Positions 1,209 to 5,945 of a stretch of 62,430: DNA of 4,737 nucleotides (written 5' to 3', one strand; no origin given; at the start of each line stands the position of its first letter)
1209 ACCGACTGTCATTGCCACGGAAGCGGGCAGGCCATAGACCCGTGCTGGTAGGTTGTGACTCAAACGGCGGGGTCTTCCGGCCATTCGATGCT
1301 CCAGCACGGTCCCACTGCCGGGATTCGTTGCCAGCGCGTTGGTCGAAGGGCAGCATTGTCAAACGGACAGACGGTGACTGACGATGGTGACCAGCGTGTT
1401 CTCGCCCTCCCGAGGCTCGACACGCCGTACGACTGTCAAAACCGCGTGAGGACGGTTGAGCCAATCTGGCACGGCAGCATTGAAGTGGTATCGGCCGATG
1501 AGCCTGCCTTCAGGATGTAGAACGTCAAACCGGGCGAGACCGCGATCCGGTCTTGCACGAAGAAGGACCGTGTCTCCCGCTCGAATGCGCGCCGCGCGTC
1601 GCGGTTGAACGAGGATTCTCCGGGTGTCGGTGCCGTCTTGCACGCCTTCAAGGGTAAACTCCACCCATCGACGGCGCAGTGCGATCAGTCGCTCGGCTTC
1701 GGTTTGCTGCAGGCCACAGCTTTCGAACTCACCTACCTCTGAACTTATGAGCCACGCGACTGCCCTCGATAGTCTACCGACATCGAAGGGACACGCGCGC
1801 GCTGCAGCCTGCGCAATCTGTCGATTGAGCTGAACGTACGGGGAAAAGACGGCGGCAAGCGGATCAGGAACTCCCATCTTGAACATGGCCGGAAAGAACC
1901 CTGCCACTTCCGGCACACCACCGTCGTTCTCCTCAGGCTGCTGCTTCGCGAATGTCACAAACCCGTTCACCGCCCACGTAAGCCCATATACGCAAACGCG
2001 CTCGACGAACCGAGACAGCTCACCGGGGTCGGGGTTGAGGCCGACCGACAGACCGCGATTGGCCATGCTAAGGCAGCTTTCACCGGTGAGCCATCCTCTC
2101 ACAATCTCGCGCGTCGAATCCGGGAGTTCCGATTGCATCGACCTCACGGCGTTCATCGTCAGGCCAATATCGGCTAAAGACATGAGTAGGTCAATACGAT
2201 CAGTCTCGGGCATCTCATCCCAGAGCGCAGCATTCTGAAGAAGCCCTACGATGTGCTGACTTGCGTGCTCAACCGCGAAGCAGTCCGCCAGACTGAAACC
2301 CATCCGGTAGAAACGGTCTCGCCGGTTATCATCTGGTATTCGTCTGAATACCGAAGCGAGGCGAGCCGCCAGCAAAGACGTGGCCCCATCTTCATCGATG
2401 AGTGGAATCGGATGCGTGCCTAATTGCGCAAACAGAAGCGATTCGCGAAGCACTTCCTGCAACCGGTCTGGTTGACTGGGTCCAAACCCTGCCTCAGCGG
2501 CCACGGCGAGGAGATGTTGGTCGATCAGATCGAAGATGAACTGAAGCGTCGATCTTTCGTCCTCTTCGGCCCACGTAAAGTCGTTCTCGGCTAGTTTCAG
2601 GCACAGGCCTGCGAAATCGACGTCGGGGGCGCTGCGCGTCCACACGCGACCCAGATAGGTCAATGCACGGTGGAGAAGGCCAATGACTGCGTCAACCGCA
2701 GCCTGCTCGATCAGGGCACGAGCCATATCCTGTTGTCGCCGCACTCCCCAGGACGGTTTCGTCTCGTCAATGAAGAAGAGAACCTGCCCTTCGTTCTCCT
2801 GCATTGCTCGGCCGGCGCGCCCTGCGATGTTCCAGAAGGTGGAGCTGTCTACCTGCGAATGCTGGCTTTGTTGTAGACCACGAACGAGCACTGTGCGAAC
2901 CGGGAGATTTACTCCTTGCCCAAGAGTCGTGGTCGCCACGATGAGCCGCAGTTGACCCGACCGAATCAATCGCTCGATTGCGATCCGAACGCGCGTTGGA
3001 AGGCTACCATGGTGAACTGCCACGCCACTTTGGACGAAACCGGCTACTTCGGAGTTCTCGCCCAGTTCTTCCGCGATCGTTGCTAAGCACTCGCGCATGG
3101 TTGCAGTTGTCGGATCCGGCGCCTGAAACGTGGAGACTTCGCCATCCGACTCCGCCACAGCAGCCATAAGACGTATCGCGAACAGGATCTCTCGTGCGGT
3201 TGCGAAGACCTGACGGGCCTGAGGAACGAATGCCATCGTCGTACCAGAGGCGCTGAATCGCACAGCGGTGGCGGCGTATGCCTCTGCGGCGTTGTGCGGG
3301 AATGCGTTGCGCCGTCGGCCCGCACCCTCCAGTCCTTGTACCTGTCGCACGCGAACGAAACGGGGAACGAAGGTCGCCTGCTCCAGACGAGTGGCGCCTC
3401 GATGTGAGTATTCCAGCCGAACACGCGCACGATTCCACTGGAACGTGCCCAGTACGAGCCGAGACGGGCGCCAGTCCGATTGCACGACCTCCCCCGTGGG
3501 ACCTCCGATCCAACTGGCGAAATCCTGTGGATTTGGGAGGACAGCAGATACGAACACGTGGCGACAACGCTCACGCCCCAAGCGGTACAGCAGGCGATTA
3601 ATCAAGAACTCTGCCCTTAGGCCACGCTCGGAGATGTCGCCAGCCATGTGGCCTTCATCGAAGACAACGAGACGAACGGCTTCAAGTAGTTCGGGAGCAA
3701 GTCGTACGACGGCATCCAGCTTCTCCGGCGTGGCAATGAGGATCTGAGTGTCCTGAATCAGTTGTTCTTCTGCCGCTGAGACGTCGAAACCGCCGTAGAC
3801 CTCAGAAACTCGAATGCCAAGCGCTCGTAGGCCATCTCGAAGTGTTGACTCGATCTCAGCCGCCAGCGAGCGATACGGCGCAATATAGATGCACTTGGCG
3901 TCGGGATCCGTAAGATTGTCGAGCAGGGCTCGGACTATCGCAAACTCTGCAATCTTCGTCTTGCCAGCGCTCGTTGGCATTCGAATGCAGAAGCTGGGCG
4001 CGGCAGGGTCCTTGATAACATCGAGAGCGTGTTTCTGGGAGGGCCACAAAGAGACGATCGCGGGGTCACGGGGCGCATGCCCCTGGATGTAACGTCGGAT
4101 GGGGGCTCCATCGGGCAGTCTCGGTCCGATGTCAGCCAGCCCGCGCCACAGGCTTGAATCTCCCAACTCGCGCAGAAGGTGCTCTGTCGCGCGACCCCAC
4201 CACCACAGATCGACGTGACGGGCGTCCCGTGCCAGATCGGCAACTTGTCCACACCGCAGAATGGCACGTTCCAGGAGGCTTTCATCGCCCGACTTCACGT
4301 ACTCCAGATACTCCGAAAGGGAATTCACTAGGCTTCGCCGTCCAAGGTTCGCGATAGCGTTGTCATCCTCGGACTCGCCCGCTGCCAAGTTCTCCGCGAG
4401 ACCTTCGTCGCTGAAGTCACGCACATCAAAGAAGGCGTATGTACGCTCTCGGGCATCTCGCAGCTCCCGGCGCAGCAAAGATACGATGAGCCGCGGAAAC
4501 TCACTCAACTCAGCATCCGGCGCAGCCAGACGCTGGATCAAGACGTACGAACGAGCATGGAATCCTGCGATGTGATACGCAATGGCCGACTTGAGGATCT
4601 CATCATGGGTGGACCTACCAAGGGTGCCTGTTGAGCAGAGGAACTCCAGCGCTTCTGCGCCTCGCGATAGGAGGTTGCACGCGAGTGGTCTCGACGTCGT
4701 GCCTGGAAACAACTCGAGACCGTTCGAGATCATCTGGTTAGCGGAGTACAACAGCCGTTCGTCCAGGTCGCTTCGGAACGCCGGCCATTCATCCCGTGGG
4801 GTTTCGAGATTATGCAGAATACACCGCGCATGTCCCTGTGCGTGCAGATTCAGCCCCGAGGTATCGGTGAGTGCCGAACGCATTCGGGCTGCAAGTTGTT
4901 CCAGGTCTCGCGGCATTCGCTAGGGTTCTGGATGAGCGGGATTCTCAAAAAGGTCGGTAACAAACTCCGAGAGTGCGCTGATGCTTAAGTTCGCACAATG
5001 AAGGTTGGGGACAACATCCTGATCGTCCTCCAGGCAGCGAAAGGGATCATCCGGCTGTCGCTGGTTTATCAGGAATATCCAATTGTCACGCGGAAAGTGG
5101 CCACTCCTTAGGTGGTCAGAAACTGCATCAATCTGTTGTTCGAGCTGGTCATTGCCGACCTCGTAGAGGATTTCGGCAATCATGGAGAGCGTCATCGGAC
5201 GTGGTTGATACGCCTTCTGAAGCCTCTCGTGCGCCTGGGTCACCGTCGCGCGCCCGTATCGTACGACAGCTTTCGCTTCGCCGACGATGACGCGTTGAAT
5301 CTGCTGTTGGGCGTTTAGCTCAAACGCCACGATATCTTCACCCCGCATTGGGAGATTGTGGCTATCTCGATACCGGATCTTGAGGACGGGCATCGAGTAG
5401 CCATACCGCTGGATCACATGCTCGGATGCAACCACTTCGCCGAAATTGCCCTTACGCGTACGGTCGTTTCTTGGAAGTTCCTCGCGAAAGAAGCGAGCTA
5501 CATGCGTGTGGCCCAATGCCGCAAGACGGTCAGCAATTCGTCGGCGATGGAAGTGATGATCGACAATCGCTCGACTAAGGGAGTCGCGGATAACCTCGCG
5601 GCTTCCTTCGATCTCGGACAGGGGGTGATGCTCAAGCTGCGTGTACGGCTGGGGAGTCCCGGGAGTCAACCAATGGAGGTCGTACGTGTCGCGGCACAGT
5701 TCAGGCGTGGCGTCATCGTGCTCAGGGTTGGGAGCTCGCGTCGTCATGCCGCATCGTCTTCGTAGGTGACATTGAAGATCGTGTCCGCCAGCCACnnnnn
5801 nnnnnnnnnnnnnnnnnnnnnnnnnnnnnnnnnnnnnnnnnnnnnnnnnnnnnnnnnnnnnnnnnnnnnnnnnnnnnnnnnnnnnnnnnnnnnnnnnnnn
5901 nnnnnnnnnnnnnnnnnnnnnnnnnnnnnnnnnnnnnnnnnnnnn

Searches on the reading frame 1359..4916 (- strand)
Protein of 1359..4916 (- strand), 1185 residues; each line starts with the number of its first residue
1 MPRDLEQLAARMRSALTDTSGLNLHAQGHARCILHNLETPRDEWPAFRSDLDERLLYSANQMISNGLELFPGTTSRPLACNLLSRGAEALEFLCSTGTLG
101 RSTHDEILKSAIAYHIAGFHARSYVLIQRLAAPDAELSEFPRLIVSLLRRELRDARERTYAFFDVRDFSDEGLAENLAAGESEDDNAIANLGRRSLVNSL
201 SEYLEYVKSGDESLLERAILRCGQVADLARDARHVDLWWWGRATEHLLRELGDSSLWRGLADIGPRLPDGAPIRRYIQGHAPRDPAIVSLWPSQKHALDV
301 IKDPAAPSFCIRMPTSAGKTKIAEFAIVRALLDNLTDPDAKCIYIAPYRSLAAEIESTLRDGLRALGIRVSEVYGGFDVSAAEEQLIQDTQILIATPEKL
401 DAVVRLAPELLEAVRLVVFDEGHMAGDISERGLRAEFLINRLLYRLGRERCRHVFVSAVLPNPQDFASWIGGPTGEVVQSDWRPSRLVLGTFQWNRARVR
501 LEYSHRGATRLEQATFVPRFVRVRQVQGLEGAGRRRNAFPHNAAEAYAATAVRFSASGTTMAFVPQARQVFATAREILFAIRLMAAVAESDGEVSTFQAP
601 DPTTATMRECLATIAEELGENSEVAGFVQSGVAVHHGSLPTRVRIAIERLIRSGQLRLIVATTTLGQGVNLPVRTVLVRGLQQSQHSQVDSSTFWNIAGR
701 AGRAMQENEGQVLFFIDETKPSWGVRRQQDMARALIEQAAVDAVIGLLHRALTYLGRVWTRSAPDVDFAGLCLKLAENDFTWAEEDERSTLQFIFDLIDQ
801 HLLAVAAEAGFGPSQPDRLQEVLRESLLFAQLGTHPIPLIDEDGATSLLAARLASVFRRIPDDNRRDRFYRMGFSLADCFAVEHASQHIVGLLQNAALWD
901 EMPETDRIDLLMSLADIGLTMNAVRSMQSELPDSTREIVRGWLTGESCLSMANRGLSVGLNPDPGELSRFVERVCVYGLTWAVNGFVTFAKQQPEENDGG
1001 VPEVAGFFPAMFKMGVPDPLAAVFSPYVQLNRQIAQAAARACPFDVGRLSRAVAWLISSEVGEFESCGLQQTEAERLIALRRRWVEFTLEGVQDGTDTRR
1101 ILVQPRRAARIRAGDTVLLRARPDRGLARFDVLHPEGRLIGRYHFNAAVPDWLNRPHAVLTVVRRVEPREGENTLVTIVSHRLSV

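Call 31: search_protein_families(library=pfam, proteins=[window:1359-4916:-], max_evalue=0.001)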
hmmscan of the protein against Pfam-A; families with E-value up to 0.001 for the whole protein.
window:1359-4916:- (1185 aa): 3 families
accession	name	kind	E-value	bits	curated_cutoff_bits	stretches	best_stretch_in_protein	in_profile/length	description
PF00270.35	DEAD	-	8.2e-26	91.2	26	1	292-465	2-166/167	DEAD/DEAH box helicase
PF00271.37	Helicase_C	-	8.1e-09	36.2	23.5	1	630-704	40-109/110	Helicase conserved C-terminal domain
PF04851.21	ResIII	-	3.3e-06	27.5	22.5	1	290-427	4-139/164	Type III restriction enzyme, res subunit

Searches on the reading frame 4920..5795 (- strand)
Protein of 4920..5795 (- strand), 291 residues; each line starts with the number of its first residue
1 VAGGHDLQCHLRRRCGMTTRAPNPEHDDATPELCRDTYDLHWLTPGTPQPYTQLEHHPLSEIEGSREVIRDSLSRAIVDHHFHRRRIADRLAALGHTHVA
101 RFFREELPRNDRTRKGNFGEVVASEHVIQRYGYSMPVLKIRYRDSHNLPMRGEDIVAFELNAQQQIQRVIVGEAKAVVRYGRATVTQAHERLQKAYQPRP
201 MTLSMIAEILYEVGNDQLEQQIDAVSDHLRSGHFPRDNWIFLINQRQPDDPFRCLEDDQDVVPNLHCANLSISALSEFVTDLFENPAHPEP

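Call 31: search_protein_families(library=pfam, proteins=[window:4920-5795:-], max_evalue=0.001)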
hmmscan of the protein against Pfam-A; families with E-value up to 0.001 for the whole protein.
window:4920-5795:- (291 aa): 1 family
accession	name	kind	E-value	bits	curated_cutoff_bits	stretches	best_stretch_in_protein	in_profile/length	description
PF08878.16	HamA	-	6.1e-10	39.8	25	1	71-204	5-137/230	HamA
